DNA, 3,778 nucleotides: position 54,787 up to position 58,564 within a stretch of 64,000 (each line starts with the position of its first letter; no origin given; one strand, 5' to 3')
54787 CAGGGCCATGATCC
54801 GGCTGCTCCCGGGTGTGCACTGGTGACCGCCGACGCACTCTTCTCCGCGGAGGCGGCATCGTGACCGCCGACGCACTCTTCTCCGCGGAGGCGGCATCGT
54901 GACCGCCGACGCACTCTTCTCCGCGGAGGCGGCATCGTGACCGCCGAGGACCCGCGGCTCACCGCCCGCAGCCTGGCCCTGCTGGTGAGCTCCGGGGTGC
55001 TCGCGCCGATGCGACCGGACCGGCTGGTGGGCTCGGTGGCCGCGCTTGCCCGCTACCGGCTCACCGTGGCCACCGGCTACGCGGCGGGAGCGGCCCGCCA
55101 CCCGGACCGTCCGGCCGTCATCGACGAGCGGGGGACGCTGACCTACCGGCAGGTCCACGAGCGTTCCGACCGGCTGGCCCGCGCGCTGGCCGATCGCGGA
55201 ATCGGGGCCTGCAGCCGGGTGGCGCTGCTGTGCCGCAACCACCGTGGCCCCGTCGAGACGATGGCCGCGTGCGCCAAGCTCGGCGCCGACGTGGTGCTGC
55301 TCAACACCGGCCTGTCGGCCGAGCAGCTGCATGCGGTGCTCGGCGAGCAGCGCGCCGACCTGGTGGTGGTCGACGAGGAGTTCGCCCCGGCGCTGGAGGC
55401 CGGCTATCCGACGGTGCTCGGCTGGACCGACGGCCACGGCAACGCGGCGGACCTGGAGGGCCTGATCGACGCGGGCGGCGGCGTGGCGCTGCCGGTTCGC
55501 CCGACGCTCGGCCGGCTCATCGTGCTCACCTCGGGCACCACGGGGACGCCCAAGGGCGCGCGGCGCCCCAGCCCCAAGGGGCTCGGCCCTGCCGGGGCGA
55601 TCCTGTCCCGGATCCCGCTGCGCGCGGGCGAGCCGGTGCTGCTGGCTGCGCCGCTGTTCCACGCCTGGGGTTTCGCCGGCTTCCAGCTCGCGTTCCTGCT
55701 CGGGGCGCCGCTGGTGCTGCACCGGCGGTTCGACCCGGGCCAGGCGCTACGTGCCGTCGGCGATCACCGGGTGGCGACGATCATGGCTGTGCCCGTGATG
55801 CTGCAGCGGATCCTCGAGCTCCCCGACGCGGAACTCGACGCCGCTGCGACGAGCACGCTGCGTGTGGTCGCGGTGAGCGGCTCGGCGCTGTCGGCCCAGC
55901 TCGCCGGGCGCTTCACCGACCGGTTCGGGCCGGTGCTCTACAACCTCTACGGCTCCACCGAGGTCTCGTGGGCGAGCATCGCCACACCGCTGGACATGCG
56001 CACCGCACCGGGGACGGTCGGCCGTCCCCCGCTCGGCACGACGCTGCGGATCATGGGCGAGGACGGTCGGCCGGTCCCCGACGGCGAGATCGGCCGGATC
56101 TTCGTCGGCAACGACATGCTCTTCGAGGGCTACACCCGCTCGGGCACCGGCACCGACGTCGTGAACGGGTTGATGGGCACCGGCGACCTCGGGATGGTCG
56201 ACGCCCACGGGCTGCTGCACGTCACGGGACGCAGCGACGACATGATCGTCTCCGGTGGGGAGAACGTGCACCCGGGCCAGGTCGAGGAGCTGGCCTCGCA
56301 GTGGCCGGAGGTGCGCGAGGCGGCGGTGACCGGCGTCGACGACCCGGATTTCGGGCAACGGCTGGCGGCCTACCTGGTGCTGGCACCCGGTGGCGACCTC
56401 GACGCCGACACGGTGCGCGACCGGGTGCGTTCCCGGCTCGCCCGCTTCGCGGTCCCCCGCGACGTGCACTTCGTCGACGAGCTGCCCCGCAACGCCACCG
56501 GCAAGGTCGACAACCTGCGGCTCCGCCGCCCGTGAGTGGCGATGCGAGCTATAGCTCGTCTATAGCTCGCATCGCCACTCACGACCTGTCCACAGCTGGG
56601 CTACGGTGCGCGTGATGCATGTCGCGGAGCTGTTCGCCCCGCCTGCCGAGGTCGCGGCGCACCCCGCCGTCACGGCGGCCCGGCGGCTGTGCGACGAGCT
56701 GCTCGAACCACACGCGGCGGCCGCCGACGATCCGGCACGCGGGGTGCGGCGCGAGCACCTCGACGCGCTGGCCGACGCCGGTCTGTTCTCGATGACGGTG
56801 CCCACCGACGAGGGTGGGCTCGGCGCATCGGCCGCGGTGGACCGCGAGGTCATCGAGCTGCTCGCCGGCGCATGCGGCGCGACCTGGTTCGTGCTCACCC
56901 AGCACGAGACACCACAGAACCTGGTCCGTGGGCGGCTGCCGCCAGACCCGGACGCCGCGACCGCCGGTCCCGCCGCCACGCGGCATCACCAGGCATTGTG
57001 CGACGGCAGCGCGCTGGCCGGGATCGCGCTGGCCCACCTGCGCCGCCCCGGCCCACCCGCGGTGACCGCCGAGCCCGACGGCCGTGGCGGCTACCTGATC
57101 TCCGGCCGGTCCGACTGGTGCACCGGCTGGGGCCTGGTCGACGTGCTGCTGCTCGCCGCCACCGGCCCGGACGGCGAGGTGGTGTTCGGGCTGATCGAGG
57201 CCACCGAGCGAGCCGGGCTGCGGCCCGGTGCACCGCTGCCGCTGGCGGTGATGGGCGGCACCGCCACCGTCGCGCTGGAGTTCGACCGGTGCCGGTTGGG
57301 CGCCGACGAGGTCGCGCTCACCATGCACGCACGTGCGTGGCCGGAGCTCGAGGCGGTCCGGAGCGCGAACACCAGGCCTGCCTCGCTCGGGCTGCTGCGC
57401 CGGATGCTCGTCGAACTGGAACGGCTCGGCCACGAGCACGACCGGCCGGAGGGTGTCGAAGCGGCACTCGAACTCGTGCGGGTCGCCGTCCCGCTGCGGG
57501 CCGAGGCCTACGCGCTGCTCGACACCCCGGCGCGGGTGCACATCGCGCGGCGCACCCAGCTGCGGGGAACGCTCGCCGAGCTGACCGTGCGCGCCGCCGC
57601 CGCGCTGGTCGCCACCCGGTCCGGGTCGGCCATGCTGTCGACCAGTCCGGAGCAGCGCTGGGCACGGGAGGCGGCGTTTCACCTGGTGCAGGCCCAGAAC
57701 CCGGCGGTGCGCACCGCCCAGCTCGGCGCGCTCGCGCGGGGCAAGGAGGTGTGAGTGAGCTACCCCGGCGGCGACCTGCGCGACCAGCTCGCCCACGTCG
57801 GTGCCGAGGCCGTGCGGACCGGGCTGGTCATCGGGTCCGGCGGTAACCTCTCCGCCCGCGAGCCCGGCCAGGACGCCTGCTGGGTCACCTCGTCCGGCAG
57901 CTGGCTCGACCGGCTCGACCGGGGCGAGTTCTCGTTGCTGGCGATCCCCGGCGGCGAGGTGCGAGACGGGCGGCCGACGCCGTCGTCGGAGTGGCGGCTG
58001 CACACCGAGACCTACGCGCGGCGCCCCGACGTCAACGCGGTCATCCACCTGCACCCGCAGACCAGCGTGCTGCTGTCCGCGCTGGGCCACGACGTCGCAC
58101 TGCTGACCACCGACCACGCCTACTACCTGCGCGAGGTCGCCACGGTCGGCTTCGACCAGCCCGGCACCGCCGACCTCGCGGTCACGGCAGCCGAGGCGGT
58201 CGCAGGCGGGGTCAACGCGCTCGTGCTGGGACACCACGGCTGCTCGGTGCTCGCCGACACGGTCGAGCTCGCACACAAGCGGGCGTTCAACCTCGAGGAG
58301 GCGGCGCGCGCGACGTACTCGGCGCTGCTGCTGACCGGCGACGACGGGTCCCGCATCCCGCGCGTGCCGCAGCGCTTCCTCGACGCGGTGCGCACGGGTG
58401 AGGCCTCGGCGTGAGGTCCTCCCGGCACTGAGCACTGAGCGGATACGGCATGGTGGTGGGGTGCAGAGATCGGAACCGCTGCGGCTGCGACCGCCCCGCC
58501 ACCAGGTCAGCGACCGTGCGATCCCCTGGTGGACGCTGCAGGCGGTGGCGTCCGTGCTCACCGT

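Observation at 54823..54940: Triple perfect 38-bp tandem repeat creating three identical SD + GTG + 13-codon mini-ORFs chained by GTGA overlaps ahead of the acyl-CoA synthetase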

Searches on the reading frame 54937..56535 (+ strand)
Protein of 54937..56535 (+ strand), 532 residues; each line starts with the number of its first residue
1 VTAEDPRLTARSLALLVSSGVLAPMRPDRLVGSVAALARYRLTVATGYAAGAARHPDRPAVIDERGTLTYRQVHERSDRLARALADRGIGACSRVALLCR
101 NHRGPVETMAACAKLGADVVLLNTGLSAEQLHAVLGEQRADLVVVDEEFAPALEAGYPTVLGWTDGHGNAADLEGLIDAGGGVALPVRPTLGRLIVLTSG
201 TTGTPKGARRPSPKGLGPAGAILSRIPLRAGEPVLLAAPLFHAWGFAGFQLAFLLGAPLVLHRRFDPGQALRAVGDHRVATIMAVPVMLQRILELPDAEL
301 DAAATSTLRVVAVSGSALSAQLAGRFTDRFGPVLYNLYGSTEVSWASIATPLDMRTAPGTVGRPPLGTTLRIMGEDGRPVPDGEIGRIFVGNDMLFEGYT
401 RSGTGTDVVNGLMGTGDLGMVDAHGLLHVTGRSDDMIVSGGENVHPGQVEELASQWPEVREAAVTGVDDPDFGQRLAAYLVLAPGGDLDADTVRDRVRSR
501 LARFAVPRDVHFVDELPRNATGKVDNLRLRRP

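Call 6: search_protein_families(library=pfam, proteins=[window:54937-56535:+])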
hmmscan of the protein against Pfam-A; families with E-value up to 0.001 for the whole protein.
window:54937-56535:+ (532 aa): 2 families
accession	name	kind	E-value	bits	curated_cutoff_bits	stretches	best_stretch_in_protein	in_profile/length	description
PF00501.34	AMP-binding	-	8e-66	222.8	29.9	1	51-399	4-383/384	AMP-binding enzyme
PF13193.12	AMP-binding_C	-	2.9e-19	70.2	24.5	1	449-523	2-76/76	AMP-binding enzyme C-terminal domain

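Call 7: find_encoding_contigs(protein=window:54937-56535:+, flank=3000, max_places=10)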
Protein window:54937-56535:+ (532 aa): no gene with exactly this product is on record in the collection.

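Call 15: find_homologous_proteins(query=window:54937-56535:+, max_evalue=1e-50)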
Query window:54937-56535:+ (532 aa): 8000 proteins with E <= 1e-50 among 8000 candidates; the best 120 are listed.
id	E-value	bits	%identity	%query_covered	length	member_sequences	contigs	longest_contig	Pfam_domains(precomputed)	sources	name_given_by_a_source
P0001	0.0e+0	1166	100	100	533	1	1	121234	PF00501.35,PF13193.13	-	-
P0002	1.7e-284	962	83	100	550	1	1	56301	PF00501.35,PF13193.13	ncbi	-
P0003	1.2e-282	956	83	99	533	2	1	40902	PF00501.35,PF13193.13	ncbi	-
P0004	9.0e-282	953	83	99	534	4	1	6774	PF00501.35,PF13193.13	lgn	-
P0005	2.3e-280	949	82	99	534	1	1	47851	PF00501.35,PF13193.13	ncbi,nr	ncbi:MAG: AMP-binding protein [Pseudonocardiaceae bacterium]|nr:AMP-binding protein [Pseudonocardiac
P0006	5.0e-280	948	82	100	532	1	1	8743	PF00501.35,PF13193.13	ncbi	-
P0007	9.9e-276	933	81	99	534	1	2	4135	PF00501.35,PF13193.13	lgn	-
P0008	2.5e-233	794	71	99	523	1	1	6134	PF00501.35,PF13193.13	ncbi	-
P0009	3.7e-230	783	71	98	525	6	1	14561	PF00501.35,PF13193.13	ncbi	ncbi:MAG: AMP-binding protein [Pseudonocardiaceae bacterium]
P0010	3.1e-224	764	68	97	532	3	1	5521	PF00501.35,PF13193.13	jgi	jgi:fatty-acyl-CoA synthase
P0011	8.2e-208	709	66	99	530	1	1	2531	PF00501.35,PF13193.13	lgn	-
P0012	1.4e-206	705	66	96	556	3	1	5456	PF00501.35,PF13193.13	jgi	jgi:acyl-CoA synthetase (AMP-forming)/AMP-acid ligase II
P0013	3.0e-204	698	65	96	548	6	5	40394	PF00501.35,PF13193.13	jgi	jgi:fatty-acyl-CoA synthase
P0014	1.4e-203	695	64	98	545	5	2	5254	PF00501.35,PF13193.13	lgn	-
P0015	4.6e-203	694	65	98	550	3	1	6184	PF00501.35,PF13193.13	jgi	jgi:fatty-acyl-CoA synthase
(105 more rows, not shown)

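Call 17: find_encoding_contigs(protein=P0003, flank=4000, max_places=4)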
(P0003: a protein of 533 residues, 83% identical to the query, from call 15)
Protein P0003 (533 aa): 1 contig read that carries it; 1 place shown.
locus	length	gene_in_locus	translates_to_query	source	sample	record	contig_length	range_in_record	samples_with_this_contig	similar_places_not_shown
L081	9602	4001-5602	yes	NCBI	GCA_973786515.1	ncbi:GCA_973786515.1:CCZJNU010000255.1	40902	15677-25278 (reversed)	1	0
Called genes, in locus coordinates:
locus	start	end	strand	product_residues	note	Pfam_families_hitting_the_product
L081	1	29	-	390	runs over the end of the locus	PF13489:Methyltransf_23 (weak), PF01209:Ubie_methyltran (weak), PF13847:Methyltransf_31, PF08242:Methyltransf_12 (faint), PF13649:Methyltransf_25, PF08241:Methyltransf_11 (weak), PF13847:Methyltransf_31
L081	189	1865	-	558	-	PF12850:Metallophos_2, PF04055:Radical_SAM, PF13353:Fer4_12 (weak)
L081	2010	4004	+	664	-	PF01073:3Beta_HSD, PF01370:Epimerase, PF04321:RmlD_sub_bind, PF07993:NAD_binding_4, PF16363:GDP_Man_Dehyd, PF00106:adh_short, PF08659:KR, PF13561:adh_short_C2, +1 more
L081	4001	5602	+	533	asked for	PF00501:AMP-binding, PF13193:AMP-binding_C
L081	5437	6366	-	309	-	PF08242:Methyltransf_12 (weak)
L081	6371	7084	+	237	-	-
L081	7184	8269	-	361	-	PF21320:WHD_Rv2258c, PF13489:Methyltransf_23, PF05175:MTS, PF06325:PrmA (weak), PF13847:Methyltransf_31, PF08241:Methyltransf_11, PF08242:Methyltransf_12, PF13649:Methyltransf_25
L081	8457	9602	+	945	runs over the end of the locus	PF00486:Trans_reg_C (weak), PF03704:BTAD, PF25872:HTH_77 (weak)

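Call 18: find_encoding_contigs(protein=P0005, flank=4000, max_places=4)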
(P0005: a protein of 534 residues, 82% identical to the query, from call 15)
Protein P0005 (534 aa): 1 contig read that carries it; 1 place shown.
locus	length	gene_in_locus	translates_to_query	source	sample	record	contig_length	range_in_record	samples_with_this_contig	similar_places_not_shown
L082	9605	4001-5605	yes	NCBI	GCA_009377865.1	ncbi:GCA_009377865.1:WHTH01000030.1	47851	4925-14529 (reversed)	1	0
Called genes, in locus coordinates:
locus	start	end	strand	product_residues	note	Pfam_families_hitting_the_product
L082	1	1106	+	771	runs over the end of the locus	PF04055:Radical_SAM, PF19288:CofH_C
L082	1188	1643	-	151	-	-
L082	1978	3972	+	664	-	PF01073:3Beta_HSD, PF01370:Epimerase, PF07993:NAD_binding_4, PF13460:NAD_binding_10, PF16363:GDP_Man_Dehyd, PF00106:adh_short, PF08659:KR, PF13561:adh_short_C2, +2 more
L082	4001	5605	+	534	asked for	PF00501:AMP-binding, PF13193:AMP-binding_C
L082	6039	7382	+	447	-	PF02771:Acyl-CoA_dh_N (weak)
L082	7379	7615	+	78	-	-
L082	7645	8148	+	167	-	PF03703:bPH_2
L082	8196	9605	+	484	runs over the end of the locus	PF03703:bPH_2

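Call 19: find_encoding_contigs(protein=P0006, flank=4000, max_places=4)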
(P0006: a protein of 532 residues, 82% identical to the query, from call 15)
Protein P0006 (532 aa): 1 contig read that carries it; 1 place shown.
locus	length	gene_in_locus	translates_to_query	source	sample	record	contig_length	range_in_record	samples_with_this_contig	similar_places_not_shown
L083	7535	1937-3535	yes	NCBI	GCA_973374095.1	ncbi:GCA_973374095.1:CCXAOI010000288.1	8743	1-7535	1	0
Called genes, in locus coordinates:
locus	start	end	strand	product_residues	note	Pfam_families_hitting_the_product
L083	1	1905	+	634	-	?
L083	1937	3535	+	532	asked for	PF00501:AMP-binding, PF13193:AMP-binding_C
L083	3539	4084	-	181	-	PF00440:TetR_N (weak), PF16925:TetR_C_13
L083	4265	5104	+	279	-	PF00561:Abhydrolase_1, PF12146:Hydrolase_4, PF12697:Abhydrolase_6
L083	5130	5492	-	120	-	PF13474:SnoaL_3, PF14534:DUF4440, PF07366:SnoaL, PF12680:SnoaL_2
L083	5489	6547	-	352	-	PF21320:WHD_Rv2258c, PF13489:Methyltransf_23, PF13649:Methyltransf_25, PF13847:Methyltransf_31, PF08241:Methyltransf_11, PF08242:Methyltransf_12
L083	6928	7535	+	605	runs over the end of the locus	?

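Call 20: find_encoding_contigs(protein=P0002, flank=4000, max_places=4)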
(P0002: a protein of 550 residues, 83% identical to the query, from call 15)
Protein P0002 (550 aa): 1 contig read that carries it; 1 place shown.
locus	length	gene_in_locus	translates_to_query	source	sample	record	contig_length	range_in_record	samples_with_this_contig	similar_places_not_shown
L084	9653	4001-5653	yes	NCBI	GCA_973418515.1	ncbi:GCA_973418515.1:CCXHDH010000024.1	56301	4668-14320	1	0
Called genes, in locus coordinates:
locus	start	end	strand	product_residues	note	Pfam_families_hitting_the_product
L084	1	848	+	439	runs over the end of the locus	PF00990:GGDEF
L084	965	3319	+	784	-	PF04055:Radical_SAM, PF19288:CofH_C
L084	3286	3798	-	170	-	-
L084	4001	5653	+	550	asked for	PF00501:AMP-binding, PF13193:AMP-binding_C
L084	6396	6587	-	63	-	-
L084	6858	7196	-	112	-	-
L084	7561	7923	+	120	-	PF07719:TPR_2 (faint), PF07721:TPR_4 (faint), PF13424:TPR_12 (faint), PF13428:TPR_14 (faint), PF13432:TPR_16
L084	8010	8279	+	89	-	-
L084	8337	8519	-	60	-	-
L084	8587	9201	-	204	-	-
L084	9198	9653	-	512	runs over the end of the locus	PF07732:Cu-oxidase_3, PF07731:Cu-oxidase_2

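Call 23: find_encoding_contigs(protein=P0004, flank=3000, max_places=4)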
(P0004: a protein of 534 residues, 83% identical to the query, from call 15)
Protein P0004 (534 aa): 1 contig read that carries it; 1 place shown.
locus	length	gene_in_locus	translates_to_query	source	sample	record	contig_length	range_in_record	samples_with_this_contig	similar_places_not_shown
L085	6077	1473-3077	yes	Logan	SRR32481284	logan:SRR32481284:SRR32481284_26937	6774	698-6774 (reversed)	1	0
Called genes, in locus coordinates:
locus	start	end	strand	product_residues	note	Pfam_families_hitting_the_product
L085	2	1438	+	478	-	?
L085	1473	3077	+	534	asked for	PF00501:AMP-binding, PF13193:AMP-binding_C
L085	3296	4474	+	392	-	PF02771:Acyl-CoA_dh_N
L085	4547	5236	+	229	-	PF03703:bPH_2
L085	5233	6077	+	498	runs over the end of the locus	PF03703:bPH_2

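Call 24: find_encoding_contigs(protein=P0007, flank=3000, max_places=4)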
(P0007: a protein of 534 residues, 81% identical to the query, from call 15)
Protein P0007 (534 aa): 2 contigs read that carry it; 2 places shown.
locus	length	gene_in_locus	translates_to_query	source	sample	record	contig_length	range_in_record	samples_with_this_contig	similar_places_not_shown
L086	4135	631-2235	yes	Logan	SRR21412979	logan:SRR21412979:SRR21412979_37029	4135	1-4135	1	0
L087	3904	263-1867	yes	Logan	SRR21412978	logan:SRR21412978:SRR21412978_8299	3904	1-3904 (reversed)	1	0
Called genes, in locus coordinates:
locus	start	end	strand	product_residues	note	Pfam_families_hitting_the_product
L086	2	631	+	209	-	?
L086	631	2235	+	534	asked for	PF00501:AMP-binding, PF13193:AMP-binding_C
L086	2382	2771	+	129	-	PF00903:Glyoxalase, PF18029:Glyoxalase_6 (weak)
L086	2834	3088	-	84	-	PF01061:ABC2_membrane (weak)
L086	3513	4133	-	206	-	?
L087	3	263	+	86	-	?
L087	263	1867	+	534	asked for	PF00501:AMP-binding, PF13193:AMP-binding_C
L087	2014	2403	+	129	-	PF00903:Glyoxalase, PF18029:Glyoxalase_6 (weak)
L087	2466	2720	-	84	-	PF01061:ABC2_membrane (weak)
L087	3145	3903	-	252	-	?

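Call 25: find_encoding_contigs(protein=P0009, flank=3000, max_places=4)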
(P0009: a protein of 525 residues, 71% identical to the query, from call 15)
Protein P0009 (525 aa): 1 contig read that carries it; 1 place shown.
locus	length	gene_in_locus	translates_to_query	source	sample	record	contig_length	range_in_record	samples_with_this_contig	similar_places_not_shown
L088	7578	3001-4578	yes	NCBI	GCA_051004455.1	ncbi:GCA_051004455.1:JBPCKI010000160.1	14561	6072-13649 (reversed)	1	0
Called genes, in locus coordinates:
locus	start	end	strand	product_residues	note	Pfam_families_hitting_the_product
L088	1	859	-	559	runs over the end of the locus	PF12850:Metallophos_2, PF04055:Radical_SAM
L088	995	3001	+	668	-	PF01073:3Beta_HSD, PF01370:Epimerase, PF07993:NAD_binding_4, PF13460:NAD_binding_10 (weak), PF16363:GDP_Man_Dehyd, PF00106:adh_short, PF08659:KR, PF13561:adh_short_C2, +2 more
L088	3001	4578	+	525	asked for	PF00501:AMP-binding, PF13193:AMP-binding_C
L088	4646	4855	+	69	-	PF09957:VapB_antitoxin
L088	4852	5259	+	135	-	PF01850:PIN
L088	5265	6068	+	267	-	PF01261:AP_endonuc_2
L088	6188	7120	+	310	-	PF08240:ADH_N, PF16912:Glu_dehyd_C (weak), PF00107:ADH_zinc_N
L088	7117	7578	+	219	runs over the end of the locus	PF00596:Aldolase_II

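Call 26: find_encoding_contigs(protein=P0008, flank=3000, max_places=4)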
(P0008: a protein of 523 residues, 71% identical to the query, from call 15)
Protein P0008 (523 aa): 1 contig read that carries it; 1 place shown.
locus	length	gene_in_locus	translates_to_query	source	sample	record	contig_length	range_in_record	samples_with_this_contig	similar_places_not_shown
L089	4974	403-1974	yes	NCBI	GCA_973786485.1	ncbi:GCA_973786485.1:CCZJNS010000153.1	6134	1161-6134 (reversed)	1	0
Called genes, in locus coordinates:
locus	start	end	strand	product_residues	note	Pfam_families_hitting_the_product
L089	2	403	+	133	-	?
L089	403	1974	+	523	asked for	PF00501:AMP-binding, PF13193:AMP-binding_C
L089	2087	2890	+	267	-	PF01261:AP_endonuc_2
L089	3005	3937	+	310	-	PF08240:ADH_N, PF16912:Glu_dehyd_C, PF00107:ADH_zinc_N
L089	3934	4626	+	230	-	PF00596:Aldolase_II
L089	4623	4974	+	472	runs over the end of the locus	PF00370:FGGY_N, PF02782:FGGY_C (weak)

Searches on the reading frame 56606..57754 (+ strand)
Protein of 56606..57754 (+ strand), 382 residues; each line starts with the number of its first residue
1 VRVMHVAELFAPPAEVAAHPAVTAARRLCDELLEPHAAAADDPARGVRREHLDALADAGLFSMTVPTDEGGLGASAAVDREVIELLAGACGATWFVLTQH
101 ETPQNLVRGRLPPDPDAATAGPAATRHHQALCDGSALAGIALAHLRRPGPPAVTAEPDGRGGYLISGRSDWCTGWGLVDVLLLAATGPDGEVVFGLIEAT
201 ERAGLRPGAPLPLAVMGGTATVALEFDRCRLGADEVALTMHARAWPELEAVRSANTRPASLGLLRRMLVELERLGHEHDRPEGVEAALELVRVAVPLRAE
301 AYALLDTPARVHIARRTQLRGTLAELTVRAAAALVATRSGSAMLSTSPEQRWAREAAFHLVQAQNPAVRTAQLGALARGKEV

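Call 6: search_protein_families(library=pfam, proteins=[window:56606-57754:+])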
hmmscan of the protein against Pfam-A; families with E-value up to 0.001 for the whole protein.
window:56606-57754:+ (382 aa): 1 family
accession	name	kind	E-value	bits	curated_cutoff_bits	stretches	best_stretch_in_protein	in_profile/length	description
PF02771.21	Acyl-CoA_dh_N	-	1.4e-08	35.5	22.9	1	23-99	9-84/113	Acyl-CoA dehydrogenase, N-terminal domain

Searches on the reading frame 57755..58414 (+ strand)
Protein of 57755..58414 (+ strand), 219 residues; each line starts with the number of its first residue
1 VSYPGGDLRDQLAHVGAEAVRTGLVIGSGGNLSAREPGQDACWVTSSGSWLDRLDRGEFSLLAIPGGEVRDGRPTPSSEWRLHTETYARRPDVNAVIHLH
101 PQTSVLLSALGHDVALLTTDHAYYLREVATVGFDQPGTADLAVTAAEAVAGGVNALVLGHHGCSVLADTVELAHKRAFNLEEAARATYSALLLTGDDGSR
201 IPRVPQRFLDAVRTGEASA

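Call 6: search_protein_families(library=pfam, proteins=[window:57755-58414:+])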
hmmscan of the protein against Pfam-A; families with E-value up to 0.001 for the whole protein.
window:57755-58414:+ (219 aa): 1 family
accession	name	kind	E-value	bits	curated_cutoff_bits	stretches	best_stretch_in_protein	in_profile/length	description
PF00596.27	Aldolase_II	-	5.6e-37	127.8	22.2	1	11-187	2-182/183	Class II Aldolase and Adducin N-terminal domain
